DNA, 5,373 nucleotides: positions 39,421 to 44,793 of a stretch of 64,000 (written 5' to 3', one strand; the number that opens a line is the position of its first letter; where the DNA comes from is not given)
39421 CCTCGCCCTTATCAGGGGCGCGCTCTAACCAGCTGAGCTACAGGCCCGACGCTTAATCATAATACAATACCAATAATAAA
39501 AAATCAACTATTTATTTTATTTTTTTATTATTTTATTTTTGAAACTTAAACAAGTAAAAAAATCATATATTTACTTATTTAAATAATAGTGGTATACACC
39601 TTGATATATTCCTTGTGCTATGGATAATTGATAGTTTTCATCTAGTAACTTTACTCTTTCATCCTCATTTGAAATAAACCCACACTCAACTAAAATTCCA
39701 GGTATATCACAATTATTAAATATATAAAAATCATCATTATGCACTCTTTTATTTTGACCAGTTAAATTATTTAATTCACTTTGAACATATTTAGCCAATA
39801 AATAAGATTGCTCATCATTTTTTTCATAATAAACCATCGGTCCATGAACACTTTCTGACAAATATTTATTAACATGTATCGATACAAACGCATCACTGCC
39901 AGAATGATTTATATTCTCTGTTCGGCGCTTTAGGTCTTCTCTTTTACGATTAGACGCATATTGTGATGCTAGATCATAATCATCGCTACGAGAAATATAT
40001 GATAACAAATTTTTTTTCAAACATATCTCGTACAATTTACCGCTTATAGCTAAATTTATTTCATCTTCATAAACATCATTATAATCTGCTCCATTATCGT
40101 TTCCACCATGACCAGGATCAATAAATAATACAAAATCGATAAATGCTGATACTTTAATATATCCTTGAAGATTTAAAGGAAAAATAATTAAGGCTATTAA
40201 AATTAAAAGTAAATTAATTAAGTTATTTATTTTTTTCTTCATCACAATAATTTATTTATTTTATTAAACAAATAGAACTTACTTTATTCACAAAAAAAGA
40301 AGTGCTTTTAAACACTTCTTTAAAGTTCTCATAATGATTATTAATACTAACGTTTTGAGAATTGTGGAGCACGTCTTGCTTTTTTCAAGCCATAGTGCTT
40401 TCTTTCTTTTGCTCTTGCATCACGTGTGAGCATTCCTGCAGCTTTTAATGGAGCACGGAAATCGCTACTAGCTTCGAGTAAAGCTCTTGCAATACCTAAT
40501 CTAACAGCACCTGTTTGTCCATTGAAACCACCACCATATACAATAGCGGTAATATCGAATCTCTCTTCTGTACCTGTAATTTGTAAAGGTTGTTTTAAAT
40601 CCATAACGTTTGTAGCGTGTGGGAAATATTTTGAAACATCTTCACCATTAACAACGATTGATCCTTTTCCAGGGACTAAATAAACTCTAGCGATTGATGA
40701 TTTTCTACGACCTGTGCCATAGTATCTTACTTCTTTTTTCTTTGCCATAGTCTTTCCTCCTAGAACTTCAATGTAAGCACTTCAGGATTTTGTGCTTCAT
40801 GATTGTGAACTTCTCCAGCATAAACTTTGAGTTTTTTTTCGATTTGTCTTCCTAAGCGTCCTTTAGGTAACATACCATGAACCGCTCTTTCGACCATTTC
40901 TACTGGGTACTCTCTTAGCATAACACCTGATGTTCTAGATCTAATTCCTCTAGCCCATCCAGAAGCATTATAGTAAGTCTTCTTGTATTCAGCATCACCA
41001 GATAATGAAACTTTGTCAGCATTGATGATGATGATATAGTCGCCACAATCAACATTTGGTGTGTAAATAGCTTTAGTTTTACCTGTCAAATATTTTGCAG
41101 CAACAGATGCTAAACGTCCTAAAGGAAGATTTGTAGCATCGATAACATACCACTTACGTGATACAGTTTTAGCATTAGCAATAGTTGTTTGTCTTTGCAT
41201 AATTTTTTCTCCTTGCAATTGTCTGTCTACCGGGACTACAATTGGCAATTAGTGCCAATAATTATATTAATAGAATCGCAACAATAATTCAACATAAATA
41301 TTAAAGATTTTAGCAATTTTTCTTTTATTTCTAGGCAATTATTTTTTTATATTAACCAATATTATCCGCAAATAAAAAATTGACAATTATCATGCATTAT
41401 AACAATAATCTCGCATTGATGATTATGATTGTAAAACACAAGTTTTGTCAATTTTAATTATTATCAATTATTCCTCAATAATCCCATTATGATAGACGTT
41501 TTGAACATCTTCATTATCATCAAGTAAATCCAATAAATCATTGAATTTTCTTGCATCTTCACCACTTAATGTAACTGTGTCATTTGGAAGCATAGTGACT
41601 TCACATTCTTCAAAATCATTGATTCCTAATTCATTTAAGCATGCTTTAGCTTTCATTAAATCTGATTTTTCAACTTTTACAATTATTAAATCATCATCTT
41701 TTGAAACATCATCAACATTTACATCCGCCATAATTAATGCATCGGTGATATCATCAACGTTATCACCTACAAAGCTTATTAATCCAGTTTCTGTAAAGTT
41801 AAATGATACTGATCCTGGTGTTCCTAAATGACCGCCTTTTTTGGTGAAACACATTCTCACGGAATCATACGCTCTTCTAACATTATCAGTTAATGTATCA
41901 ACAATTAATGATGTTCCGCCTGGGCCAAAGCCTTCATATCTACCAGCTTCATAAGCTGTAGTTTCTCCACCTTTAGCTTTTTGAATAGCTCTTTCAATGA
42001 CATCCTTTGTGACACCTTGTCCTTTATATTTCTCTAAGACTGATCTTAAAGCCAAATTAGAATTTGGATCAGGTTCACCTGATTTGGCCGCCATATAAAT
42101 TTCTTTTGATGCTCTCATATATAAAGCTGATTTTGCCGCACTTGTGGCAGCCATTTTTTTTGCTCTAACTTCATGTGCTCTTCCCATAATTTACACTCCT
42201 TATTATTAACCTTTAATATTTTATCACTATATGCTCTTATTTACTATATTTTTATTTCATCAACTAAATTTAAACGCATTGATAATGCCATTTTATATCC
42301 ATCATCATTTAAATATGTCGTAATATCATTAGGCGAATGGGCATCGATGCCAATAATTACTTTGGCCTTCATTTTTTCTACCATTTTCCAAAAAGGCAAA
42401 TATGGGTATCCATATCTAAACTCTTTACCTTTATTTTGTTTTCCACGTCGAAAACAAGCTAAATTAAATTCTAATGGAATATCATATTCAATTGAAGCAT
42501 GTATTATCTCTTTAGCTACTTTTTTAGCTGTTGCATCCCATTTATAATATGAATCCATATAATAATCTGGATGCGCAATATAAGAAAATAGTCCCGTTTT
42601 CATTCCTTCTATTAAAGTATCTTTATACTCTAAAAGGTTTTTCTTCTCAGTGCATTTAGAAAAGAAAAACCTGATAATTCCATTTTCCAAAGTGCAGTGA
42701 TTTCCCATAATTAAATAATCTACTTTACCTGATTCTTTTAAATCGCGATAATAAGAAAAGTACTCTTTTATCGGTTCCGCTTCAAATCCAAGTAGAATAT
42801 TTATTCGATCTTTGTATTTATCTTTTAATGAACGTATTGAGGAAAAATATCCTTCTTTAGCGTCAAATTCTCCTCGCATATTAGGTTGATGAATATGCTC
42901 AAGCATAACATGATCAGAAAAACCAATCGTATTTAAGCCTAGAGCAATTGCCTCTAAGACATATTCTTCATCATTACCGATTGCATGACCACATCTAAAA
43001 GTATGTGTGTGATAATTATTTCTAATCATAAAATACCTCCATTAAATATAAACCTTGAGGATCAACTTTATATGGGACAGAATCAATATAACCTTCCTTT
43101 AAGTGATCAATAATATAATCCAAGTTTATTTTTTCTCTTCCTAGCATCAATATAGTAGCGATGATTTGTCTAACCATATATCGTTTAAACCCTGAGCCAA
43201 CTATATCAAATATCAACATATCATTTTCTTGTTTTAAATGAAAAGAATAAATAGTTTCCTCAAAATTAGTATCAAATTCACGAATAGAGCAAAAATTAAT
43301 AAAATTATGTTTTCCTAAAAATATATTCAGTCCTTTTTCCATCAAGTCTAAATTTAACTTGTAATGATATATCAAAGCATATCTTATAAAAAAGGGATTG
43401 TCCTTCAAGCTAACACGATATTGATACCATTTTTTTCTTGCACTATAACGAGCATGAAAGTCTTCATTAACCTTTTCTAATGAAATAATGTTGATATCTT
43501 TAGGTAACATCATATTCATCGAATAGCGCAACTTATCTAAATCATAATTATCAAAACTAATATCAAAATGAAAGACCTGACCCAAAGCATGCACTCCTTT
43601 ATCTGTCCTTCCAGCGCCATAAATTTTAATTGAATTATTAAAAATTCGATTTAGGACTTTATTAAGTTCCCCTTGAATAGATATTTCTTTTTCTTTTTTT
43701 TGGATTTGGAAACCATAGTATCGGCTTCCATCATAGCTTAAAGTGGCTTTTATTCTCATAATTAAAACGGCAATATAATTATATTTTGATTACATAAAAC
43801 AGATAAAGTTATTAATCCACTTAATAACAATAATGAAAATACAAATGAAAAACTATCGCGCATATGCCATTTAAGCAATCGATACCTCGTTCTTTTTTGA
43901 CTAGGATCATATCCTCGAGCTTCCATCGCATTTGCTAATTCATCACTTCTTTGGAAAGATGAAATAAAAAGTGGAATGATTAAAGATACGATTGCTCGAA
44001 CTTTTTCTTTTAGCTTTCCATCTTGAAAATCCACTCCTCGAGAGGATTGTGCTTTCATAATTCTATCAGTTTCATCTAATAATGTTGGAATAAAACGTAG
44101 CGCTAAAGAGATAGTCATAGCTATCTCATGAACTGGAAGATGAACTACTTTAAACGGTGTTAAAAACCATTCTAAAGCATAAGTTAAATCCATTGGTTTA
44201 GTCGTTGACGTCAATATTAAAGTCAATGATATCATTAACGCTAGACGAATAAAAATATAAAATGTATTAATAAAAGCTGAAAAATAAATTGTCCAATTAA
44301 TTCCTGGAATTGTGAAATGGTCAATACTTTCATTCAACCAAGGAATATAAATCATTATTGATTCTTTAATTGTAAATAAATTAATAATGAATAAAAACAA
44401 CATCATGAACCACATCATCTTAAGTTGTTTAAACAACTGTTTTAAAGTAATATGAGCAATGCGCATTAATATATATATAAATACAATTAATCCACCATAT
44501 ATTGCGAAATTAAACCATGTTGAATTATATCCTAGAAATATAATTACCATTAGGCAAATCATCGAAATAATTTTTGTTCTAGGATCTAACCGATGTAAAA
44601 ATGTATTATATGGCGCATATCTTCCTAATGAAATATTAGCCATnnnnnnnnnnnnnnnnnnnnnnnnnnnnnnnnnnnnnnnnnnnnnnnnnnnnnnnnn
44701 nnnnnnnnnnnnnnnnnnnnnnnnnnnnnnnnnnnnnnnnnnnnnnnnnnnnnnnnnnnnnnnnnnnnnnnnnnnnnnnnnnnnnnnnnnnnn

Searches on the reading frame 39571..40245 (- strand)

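Call 43: search_protein_families(library=pfam, proteins=[window:39571-40245:-], max_evalue=0.001)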
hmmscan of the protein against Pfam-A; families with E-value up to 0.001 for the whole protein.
window:39571-40245:- (224 aa): 1 family
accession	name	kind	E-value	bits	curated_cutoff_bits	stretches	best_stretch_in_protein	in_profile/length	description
PF01520.23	Amidase_3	-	6.4e-42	144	27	1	41-217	2-172/174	N-acetylmuramoyl-L-alanine amidase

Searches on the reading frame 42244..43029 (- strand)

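Call 43: search_protein_families(library=pfam, proteins=[window:42244-43029:-], max_evalue=0.001)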
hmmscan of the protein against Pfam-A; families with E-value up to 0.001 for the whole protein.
window:42244-43029:- (261 aa): 1 family
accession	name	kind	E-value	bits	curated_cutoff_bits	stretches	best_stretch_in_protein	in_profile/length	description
PF02811.25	PHP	-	4.8e-18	66.5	26.4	1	6-189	2-162/164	PHP domain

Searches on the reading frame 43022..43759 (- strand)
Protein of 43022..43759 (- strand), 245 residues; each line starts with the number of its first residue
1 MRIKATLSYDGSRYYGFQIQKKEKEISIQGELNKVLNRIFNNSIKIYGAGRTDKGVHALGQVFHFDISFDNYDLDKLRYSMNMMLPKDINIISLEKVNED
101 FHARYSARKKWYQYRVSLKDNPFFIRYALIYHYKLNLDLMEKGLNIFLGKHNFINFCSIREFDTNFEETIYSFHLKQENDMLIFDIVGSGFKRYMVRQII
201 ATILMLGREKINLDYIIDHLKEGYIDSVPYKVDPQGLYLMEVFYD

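Call 43: search_protein_families(library=pfam, proteins=[window:43022-43759:-], max_evalue=0.001)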
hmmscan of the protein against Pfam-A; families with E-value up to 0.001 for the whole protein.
window:43022-43759:- (245 aa): 1 family
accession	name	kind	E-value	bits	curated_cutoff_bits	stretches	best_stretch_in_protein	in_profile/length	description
PF01416.25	PseudoU_synth_1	-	2.2e-33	115.4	23.3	2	147-245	5-108/108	tRNA pseudouridine synthase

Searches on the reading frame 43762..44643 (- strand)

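Call 43: search_protein_families(library=pfam, proteins=[window:43762-44643:-], max_evalue=0.001)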
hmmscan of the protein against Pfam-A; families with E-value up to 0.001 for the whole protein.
window:43762-44643:- (293 aa): 1 family
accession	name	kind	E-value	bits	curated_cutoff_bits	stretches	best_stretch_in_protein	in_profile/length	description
PF02361.21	CbiQ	-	5.8e-42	144.2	25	1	13-252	2-214/216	Cobalt transport protein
